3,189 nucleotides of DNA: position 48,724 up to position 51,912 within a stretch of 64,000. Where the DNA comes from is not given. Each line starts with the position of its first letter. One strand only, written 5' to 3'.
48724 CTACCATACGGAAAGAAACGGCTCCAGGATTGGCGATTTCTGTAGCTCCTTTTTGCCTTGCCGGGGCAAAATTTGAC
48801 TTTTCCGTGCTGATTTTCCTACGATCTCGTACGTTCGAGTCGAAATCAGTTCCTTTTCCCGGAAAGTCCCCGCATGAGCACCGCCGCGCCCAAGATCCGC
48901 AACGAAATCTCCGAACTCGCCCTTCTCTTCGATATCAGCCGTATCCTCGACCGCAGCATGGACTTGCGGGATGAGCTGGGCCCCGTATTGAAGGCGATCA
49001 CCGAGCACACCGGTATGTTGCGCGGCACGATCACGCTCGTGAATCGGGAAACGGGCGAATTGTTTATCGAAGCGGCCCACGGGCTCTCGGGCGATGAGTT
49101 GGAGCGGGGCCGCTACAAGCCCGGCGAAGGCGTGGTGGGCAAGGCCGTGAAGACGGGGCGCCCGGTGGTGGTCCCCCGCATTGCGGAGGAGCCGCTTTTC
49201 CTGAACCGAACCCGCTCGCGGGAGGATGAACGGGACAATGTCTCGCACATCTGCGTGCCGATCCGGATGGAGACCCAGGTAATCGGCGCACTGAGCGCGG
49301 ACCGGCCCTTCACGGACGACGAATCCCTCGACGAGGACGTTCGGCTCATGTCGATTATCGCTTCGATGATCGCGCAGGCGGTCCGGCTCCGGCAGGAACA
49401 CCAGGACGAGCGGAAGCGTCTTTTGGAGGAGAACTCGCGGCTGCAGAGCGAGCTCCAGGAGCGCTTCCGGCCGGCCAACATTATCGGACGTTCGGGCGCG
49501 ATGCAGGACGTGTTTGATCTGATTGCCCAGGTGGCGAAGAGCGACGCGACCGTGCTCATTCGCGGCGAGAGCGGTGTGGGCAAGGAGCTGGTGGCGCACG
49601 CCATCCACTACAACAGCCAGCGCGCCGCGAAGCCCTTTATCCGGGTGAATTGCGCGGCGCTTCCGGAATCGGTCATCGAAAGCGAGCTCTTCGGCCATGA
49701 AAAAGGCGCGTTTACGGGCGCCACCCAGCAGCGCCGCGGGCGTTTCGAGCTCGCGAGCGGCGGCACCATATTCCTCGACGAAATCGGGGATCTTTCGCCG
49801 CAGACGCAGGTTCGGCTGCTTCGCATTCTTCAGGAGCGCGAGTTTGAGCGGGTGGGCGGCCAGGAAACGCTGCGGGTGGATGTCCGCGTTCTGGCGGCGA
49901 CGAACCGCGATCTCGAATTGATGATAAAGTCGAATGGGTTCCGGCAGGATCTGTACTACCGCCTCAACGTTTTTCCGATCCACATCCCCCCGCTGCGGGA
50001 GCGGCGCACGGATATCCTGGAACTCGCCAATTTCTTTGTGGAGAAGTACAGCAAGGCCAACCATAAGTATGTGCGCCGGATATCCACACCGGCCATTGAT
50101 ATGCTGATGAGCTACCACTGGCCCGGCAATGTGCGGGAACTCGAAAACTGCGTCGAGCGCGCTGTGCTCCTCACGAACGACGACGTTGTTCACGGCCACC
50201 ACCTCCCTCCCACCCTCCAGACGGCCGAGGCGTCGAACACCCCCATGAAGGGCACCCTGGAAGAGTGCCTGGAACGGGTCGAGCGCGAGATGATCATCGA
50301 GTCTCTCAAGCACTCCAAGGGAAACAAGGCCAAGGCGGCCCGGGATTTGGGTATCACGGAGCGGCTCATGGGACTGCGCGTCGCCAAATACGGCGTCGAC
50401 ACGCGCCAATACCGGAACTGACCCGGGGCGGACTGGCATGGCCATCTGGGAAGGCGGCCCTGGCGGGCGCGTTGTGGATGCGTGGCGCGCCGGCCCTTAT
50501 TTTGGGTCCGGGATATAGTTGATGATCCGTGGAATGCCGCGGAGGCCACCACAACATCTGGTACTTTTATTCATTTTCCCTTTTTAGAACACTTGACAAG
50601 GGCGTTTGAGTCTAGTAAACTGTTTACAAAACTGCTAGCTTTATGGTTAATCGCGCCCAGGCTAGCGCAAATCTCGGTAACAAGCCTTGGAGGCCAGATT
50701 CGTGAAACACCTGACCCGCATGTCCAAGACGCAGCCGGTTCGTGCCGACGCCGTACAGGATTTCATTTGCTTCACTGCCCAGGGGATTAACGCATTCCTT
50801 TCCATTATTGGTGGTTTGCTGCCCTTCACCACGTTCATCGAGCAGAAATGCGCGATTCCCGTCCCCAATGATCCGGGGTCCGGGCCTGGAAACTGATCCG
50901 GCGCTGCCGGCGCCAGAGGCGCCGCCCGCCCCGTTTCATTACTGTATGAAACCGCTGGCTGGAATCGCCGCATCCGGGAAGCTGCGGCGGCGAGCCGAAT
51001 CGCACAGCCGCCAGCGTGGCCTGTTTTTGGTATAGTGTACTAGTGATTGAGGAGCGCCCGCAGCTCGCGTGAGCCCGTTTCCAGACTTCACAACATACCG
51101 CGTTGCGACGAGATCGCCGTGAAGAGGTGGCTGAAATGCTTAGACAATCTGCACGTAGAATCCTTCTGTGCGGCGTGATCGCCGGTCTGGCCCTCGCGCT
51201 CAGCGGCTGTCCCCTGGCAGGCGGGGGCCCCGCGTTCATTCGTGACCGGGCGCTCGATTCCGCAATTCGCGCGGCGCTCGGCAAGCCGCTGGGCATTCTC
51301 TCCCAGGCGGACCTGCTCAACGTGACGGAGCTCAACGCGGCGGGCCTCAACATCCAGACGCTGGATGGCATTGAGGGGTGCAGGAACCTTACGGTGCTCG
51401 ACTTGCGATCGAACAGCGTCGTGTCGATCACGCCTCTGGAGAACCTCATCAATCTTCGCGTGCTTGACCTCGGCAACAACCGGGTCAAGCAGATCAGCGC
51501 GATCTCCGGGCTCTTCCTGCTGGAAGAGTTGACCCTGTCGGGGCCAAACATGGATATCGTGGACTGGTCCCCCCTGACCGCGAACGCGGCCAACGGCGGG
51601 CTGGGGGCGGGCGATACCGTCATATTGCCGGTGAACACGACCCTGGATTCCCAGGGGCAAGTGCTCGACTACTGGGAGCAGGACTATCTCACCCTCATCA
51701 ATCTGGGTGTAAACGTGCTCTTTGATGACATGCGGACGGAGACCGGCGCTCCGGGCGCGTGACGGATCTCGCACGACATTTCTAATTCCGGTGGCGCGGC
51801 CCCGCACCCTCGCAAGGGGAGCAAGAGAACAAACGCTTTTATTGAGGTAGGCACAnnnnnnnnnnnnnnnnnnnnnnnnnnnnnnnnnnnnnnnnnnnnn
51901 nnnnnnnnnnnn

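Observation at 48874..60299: NifA-like GAF/sigma-54 activator followed by three lipoproteins sharing an SGCP lipobox, two of them giant vWA paralogs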

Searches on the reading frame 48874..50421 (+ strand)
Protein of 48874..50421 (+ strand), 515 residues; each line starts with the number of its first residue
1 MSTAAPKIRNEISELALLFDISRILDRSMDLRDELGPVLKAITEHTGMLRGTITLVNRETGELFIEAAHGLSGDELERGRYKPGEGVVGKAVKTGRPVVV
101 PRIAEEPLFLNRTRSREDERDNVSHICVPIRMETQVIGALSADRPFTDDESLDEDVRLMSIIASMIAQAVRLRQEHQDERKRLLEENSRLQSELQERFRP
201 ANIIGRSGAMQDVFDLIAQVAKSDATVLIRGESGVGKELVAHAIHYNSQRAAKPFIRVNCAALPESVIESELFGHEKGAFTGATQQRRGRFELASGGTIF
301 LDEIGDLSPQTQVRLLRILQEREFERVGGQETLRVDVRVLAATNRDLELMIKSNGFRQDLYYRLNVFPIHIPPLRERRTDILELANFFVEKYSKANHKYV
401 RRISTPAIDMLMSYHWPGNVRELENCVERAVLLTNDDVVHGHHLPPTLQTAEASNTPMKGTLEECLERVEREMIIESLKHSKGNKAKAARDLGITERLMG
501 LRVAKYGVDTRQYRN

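Call 7: search_protein_families(library=pfam, proteins=[window:48874-50421:+], max_evalue=0.01)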
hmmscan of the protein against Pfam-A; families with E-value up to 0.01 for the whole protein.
window:48874-50421:+ (515 aa): 12 families
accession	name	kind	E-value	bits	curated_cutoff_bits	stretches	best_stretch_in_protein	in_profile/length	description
PF00158.32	Sigma54_activat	-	1.7e-74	249.5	20.2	1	203-370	1-168/168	Sigma-54 interaction domain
PF25601.1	AAA_lid_14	-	4.9e-28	97.2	27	1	375-457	1-83/87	AAA+ ATPase lid domain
PF14532.12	Sigma54_activ_2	-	1.1e-22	81.2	25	1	204-374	1-138/138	Sigma-54 interaction domain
PF01590.32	GAF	-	2.2e-16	61.1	22.4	1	30-170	1-133/133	GAF domain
PF13185.12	GAF_2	-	4e-15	56.7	28.6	1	30-170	3-135/136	GAF domain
PF02954.25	HTH_8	-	6.5e-09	35.8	22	1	466-506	2-42/42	Bacterial regulatory protein, Fis family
PF07728.20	AAA_5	-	3.8e-08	33.9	22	1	227-345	2-123/139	AAA domain (dynein-related subfamily)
PF13492.12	GAF_3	-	3.5e-06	27.9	27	1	43-170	14-127/129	GAF domain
PF00004.35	AAA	-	0.00016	22.6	21.2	1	227-345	1-110/131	ATPase family associated with various cellular activities (AAA)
PF07724.20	AAA_2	-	0.00036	21.1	27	1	225-329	4-109/166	AAA domain (Cdc48 subfamily)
PF07726.17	AAA_3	-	0.0016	18.8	27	1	227-344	2-111/131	ATPase family associated with various cellular activities (AAA)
PF13191.12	AAA_16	-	0.0059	17.5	32.6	1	203-263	2-63/167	AAA ATPase domain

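Call 8: search_protein_families(library=ncbifam, proteins=[window:48874-50421:+], max_evalue=0.01)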
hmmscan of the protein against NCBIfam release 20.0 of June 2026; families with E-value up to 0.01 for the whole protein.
window:48874-50421:+ (515 aa): 32 families (the best 25 are shown)
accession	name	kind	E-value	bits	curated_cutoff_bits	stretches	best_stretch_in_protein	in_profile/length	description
TIGR01817.1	nifA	equivalog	3.7e-169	563.9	528.85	2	14-445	3-439/534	nif-specific transcriptional activator NifA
NF008469.0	PRK11361.1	equivalog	2.1e-122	409.1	714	1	182-510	124-458/461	acetoacetate metabolism transcriptional regulator AtoC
NF003451.0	PRK05022.1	equivalog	2.1e-115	386.4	476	1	125-495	113-497/512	nitric oxide reductase transcriptional regulator NorR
NF041552.1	TF_PrdR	equivalog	4.5e-110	368.7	795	1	166-496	234-566/577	sigma-54 dependent transcriptional regulator PrdR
TIGR01818.1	ntrC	equivalog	8.1e-110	367.7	558.6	1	189-454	122-387/463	nitrogen regulation protein NR(I)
TIGR02915.1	PEP_resp_reg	equivalog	4e-107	358.8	502.6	1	181-500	120-436/445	PEP-CTERM-box response regulator transcription factor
NF007689.0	PRK10365.1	equivalog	5.6e-105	351.7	760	1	202-498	140-434/441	sigma-54-dependent response regulator transcription factor ZraR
NF050807.1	TransRegFlbDCaul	equivalog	1.8e-103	346.8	750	1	202-506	119-438/454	sigma-54-dependent transcriptional regulator FlbD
NF041906.1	V4R_TF_MobR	exception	8.2e-101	338.1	999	1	145-506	184-544/544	phenol degradation transcriptional regulator MobR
NF038308.1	RNA_repair_RtcR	equivalog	1.2e-100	337.9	650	1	175-506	154-516/530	RNA repair transcriptional activator RtcR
NF011958.0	PRK15429.1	equivalog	9.4e-99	331.9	830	1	129-511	304-689/692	formate hydrogenlyase transcriptional activator FlhA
TIGR02974.1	phageshock_pspF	equivalog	1.6e-89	300.5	443.55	1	203-436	1-235/336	phage shock protein operon transcriptional activator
NF008176.1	PRK10923.1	equivalog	1.3e-87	294.4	620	1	198-458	135-395/469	nitrogen regulation protein NR(I)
NF041946.1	LuxO_transreg_Vib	equivalog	3.6e-86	289.8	800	1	191-463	123-396/463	quorum-sensing sigma-54 dependent transcriptional regulator LuxO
NF011695.0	PRK15115.1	equivalog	4e-86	289.5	763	1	195-493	130-423/445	two-component system response regulator GlrR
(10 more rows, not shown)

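Call 75: search_protein_families(library=padloc, proteins=[window:48874-50421:+], max_evalue=0.001)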
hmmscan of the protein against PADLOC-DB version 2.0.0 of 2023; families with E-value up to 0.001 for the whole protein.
window:48874-50421:+ (515 aa): 3 families
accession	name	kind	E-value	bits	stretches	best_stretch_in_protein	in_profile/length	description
PDLC01995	RtcR_PspF2--CARF_AAA_HTH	-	2.3e-116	387.8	1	178-508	141-480/481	-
PDLC01994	RtcR_PspF1--CARF_AAA_HTH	-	5e-55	185.4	1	199-499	159-461/468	-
PDLC01993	RtcR--CARF_AAA_HTH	-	2.8e-51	172.5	1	193-442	172-430/523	-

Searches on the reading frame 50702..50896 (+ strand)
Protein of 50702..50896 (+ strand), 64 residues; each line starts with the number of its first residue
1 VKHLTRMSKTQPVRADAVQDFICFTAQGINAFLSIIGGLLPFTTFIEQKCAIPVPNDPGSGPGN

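Call 47: search_protein_families(library=pfam, proteins=[window:50702-50896:+], max_evalue=1)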
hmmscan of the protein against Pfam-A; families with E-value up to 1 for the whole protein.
window:50702-50896:+ (64 aa): 0 families

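Call 69: find_homologous_proteins(query=A7, max_evalue=0.001)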
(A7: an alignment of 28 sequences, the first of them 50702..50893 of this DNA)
Query A7 (28 sequences) (64 aa, profile of the alignment): 38 proteins with E <= 0.001 among 231 candidates.
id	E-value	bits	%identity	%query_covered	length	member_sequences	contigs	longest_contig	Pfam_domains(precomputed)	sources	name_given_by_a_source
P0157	4.1e-23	99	79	98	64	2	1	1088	-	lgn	-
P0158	5.7e-23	98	82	94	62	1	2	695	-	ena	-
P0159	2.0e-22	97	100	100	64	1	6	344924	-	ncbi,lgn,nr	ncbi:MAG: hypothetical protein KF886_07280 [Candidatus Hydrogenedentes bacterium]|nr:hypothetical pr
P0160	2.3e-22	96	77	95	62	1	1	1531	-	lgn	-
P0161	6.3e-22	95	93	95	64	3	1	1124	-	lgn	-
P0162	6.5e-22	95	88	94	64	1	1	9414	-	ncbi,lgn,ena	-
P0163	8.3e-22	95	40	89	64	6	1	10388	-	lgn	-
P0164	8.3e-22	95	82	94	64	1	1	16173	-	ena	-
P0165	8.8e-22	95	64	95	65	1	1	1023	-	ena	-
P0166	2.9e-21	93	75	94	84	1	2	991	-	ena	-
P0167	6.1e-21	92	75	95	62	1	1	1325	-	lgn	-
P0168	9.9e-21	91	38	81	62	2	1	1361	-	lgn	-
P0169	1.8e-20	90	43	83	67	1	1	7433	-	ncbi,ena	-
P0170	2.6e-20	90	41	100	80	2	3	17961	-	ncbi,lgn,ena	-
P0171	3.3e-20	89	84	95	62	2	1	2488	-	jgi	-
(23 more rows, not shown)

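Call 75: search_protein_families(library=padloc, proteins=[window:50702-50896:+], max_evalue=0.001)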
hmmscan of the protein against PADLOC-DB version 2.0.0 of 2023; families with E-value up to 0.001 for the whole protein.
window:50702-50896:+ (64 aa): 0 families

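Call 85: search_solved_structures(query=A7, max_evalue=10)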
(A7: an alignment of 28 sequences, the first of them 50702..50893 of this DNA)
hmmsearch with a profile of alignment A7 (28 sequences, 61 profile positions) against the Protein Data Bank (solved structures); distinct sequences matched with E-value up to 10: 4.
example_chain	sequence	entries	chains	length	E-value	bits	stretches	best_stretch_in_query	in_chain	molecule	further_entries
5fm5_M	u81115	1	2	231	0.39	13.9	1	38-54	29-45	MYOMESIN-1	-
4zi2_C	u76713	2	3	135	0.84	12.8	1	26-53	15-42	Cilia- and flagella-associated protein 36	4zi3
4zi3_D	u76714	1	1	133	1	12.5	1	38-53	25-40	Cilia- and flagella-associated protein 36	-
5fm4_A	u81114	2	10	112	1.4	12.1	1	38-54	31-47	MYOMESIN-1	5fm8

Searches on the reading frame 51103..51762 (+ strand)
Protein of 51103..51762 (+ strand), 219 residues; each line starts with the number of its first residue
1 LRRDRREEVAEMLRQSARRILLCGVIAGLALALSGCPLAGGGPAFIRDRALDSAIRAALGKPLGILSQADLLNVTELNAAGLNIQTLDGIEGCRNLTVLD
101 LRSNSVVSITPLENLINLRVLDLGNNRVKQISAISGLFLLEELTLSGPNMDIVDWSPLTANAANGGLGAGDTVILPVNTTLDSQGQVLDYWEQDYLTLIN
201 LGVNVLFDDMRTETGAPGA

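Call 7: search_protein_families(library=pfam, proteins=[window:51103-51762:+], max_evalue=0.01)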
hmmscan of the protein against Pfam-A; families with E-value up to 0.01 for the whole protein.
window:51103-51762:+ (219 aa): 5 families
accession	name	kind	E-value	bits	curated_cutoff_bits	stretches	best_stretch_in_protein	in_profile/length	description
PF12799.13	LRR_4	-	3.7e-17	62.4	27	3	95-134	2-42/44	Leucine Rich repeats (2 copies)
PF13855.12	LRR_8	-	8.9e-08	32.2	27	1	94-147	1-58/61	Leucine rich repeat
PF00560.39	LRR_1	-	0.00012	21.9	20.6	0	117-132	1-18/23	Leucine Rich Repeat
PF23598.1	LRR_14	-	0.0019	17.5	40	1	77-150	5-82/353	Leucine-rich repeat region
PF13516.12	LRR_6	-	0.0047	17.3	23.4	0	93-104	2-13/24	Leucine Rich repeat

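Call 8: search_protein_families(library=ncbifam, proteins=[window:51103-51762:+], max_evalue=0.01)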
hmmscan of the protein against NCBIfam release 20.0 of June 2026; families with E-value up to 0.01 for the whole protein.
window:51103-51762:+ (219 aa): 3 families
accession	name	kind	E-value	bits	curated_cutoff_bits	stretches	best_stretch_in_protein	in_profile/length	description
NF033188.1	internalin_H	exception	1.6e-14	53.5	1050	1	47-160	49-162/548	InlH/InlC2 family class 1 internalin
NF033189.1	internalin_A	exception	9e-12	44.1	1600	1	47-159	48-160/799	class 1 internalin InlA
NF033190.2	inl_like_NEAT_1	exception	4.9e-06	25.1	1275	1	76-147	376-447/754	NEAT domain-containing leucine-rich repeat protein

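Call 75: search_protein_families(library=padloc, proteins=[window:51136-51762:+], max_evalue=0.001)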
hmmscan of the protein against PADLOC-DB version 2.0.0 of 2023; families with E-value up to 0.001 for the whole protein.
window:51136-51762:+ (208 aa): 0 families
